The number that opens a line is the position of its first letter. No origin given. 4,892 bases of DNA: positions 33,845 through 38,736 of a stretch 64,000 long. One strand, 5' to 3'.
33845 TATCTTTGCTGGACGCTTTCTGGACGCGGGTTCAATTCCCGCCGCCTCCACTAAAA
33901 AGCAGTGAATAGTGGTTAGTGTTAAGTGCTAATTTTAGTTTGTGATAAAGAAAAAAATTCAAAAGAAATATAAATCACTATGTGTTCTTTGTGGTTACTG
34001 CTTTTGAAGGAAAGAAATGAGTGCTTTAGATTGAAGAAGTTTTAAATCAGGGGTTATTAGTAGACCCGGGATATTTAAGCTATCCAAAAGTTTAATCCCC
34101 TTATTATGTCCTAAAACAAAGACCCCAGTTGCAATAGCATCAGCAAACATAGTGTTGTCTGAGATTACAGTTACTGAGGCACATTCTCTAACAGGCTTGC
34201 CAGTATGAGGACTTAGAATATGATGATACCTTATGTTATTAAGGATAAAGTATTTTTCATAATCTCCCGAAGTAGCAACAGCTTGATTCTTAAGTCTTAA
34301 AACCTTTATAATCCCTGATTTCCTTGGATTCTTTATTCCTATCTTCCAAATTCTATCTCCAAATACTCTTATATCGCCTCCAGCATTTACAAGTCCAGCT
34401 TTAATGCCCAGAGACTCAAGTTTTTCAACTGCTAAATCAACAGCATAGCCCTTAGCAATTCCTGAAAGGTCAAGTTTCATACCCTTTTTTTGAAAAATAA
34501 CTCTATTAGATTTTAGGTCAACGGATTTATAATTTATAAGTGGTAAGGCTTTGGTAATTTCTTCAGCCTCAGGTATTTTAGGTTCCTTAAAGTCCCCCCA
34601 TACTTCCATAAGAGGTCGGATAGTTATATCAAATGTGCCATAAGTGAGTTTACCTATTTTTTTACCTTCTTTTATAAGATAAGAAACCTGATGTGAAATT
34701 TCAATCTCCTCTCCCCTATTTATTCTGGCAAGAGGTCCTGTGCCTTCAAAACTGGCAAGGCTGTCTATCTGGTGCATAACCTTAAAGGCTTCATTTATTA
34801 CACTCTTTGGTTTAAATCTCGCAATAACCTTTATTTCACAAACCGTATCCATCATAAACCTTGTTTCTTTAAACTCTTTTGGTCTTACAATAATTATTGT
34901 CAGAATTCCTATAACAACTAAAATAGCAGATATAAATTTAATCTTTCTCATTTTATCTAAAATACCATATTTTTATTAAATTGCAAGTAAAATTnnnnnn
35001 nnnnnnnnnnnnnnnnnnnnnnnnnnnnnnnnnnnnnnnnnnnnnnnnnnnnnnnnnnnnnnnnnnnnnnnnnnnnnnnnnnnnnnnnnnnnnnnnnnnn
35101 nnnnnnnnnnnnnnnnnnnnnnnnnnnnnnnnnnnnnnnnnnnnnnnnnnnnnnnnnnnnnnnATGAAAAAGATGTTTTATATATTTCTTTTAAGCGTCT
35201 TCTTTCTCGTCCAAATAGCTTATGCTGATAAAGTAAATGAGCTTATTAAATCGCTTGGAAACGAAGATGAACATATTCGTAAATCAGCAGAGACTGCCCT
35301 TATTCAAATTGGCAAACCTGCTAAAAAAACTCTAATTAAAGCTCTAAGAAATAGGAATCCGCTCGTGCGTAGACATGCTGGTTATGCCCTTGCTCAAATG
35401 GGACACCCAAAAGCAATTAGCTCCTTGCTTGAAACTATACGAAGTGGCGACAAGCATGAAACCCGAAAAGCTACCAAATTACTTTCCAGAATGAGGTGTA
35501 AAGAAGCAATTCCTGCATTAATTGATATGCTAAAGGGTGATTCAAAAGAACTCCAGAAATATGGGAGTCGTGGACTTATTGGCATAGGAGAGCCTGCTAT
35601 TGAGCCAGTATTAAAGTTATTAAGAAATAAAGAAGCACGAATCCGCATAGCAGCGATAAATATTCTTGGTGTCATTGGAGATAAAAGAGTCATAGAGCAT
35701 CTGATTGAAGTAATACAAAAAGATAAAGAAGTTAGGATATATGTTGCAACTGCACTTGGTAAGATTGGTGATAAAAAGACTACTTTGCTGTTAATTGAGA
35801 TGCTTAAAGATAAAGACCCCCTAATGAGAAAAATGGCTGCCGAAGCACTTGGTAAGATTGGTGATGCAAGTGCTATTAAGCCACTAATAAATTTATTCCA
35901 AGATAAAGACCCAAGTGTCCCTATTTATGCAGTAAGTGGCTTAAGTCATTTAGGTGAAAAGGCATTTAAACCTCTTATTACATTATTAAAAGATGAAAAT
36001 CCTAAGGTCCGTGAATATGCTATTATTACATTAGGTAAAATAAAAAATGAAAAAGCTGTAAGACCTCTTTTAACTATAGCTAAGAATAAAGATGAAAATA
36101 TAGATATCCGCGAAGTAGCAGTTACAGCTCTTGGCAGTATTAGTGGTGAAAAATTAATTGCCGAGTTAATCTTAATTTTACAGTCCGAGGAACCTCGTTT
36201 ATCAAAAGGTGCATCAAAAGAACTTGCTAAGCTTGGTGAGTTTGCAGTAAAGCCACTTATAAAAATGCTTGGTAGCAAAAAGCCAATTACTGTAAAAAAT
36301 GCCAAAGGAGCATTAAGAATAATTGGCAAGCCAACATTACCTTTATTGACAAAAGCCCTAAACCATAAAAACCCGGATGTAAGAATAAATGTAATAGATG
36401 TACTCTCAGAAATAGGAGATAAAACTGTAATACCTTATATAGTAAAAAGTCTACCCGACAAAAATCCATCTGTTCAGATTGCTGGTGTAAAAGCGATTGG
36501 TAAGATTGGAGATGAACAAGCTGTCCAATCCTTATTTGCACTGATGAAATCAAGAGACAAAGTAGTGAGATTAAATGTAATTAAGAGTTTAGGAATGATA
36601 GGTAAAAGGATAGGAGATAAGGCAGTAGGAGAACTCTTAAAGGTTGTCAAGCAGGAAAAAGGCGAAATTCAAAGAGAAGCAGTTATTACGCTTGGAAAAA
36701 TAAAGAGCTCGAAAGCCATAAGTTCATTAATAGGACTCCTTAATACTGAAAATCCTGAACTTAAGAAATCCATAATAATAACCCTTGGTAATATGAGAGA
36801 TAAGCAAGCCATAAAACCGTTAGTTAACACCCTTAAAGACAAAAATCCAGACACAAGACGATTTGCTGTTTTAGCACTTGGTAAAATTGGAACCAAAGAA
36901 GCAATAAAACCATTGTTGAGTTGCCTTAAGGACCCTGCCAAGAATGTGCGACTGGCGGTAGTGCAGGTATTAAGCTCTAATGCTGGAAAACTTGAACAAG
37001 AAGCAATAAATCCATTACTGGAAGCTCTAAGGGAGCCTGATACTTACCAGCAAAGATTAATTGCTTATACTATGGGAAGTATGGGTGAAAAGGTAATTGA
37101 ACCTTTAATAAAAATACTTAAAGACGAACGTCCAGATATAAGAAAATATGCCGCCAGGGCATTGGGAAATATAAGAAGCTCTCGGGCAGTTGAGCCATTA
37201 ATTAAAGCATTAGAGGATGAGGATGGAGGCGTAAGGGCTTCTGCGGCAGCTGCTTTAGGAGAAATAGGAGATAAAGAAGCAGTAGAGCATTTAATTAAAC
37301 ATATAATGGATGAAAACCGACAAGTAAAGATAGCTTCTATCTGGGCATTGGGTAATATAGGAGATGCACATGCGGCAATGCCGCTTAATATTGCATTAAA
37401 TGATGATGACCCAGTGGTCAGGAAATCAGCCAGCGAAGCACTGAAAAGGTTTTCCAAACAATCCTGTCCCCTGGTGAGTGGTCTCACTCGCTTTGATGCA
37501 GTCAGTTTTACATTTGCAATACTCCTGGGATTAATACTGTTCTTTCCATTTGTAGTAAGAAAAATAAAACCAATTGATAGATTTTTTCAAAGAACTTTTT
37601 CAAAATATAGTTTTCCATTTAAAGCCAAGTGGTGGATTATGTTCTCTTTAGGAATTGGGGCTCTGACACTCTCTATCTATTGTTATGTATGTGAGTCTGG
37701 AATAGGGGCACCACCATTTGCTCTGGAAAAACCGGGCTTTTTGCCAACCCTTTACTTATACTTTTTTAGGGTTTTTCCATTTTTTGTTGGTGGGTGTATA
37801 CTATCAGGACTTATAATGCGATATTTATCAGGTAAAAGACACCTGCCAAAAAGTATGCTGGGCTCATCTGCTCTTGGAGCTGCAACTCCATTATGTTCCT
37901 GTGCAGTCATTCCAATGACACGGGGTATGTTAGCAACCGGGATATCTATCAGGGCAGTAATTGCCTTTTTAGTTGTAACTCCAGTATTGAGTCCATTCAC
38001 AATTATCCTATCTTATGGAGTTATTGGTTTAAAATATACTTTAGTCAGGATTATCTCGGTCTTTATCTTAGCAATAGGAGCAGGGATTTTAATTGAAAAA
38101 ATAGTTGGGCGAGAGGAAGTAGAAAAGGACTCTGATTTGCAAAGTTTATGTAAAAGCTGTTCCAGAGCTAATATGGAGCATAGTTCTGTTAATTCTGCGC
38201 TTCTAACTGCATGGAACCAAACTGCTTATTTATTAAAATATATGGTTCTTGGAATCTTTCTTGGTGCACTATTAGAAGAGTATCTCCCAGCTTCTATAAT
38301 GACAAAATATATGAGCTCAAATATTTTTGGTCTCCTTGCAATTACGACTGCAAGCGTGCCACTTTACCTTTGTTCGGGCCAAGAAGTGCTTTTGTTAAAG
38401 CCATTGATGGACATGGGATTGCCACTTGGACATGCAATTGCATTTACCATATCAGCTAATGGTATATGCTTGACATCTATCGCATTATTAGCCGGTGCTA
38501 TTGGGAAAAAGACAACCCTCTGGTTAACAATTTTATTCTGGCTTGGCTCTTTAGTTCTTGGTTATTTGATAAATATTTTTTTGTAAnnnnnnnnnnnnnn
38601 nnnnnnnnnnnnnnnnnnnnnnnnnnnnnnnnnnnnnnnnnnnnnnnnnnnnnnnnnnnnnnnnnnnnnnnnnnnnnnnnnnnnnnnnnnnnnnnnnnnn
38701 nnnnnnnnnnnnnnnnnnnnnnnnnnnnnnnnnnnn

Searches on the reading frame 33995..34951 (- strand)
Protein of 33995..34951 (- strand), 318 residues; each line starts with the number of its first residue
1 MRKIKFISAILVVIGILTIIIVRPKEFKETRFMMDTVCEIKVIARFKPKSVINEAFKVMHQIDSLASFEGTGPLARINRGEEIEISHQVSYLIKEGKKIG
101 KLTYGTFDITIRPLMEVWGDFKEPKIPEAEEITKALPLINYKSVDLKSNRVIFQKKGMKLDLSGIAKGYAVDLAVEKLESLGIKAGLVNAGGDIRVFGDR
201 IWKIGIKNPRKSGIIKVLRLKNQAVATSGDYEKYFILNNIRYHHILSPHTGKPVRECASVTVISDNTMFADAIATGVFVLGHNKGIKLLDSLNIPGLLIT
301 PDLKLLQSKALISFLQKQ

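Call 49: search_protein_families(library=pfam, proteins=[window:33995-34951:-], max_evalue=0.00001)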
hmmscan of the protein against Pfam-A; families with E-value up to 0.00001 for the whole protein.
window:33995-34951:- (318 aa): 1 family
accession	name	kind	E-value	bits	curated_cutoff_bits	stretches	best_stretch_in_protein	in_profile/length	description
PF02424.20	ApbE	-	3.2e-80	269.9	25.6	1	34-292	1-258/266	ApbE family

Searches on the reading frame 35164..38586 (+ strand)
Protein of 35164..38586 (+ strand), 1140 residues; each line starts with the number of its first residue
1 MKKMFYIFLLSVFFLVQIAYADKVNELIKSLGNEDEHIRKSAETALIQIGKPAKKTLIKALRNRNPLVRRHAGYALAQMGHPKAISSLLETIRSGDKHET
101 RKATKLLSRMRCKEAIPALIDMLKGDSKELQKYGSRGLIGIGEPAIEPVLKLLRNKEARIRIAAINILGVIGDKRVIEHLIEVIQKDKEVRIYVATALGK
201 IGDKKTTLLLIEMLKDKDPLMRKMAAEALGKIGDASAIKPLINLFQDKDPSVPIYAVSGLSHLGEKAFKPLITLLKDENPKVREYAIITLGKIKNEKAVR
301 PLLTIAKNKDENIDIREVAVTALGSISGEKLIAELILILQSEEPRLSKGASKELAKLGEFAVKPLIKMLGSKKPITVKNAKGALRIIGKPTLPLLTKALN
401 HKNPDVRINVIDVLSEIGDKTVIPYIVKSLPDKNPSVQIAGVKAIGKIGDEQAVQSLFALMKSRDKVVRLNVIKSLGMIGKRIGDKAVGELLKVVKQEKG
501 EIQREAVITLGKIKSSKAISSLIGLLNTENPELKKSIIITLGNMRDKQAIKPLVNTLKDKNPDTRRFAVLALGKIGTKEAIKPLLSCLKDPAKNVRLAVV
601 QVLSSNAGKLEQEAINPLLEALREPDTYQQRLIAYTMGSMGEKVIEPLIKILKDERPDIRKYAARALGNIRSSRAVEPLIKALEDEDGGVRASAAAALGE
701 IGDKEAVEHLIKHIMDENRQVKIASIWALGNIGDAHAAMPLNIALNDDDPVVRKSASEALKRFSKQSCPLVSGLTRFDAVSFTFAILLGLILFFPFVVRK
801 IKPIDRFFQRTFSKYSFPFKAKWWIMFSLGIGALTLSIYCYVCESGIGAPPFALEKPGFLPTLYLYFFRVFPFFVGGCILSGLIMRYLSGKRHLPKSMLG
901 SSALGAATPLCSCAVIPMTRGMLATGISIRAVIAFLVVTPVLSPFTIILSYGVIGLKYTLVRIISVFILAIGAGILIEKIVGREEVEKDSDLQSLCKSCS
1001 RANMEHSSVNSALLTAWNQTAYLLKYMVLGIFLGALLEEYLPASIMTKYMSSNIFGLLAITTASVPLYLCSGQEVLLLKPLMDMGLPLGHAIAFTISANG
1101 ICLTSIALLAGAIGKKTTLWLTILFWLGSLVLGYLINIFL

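Call 49: search_protein_families(library=pfam, proteins=[window:35164-38586:+], max_evalue=0.00001)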
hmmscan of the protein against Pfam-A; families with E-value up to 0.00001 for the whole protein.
window:35164-38586:+ (1140 aa): 16 families
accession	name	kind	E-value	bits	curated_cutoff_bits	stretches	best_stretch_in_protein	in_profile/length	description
PF13646.12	HEAT_2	-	1.4e-163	532.1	27.7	13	645-716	1-73/88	HEAT repeats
PF03130.22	HEAT_PBS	-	2.4e-72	231.5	20.9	1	659-685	1-27/27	PBS lyase HEAT-like repeat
PF02985.28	HEAT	-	7.6e-69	221.5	23.5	0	210-233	5-28/31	HEAT repeat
PF13513.12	HEAT_EZ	-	1.9e-55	184.9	27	0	643-670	28-55/55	HEAT-like repeat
PF00514.29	Arm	-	1.2e-42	143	20.6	0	644-670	13-39/41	Armadillo/beta-catenin-like repeat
PF03773.19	ArsP_1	-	1e-36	127.1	32.3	1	873-1137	19-293/294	Predicted permease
PF12717.13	Cnd1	-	8.9e-27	94.6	26.4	0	639-716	17-102/162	non-SMC mitotic condensation complex subunit 1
PF01602.26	Adaptin_N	-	8.6e-22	77.8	37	1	422-627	80-279/524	Adaptin N terminal region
PF12755.13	Vac14_Fab1_bd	-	6.9e-13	49.5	22.1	0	639-670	23-54/97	Vacuolar 14 Fab1-binding region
PF21581.3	SCD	-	8.5e-13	48.9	27.5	0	546-582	28-64/75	Stromalin conservative domain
PF01347.28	Vitellogenin_N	-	3.4e-11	42.9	24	0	519-616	435-533/590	Lipoprotein amino terminal region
PF24714.1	TOR1L1_N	-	4.9e-09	36.4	43.3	0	581-663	84-180/281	TORTIFOLIA1 N-terminal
PF10363.15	RTP1_C1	-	6.1e-09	36.4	25.9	0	451-511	39-99/112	Required for nuclear transport of RNA pol II C-terminus 1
PF24768.1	ARM_ARMC5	-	4.5e-07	30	79.9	0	453-555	93-193/289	ARMC5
PF14663.11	RasGEF_N_2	-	1.5e-06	28.9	27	0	580-605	6-31/108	Rapamycin-insensitive companion of mTOR RasGEF_N domain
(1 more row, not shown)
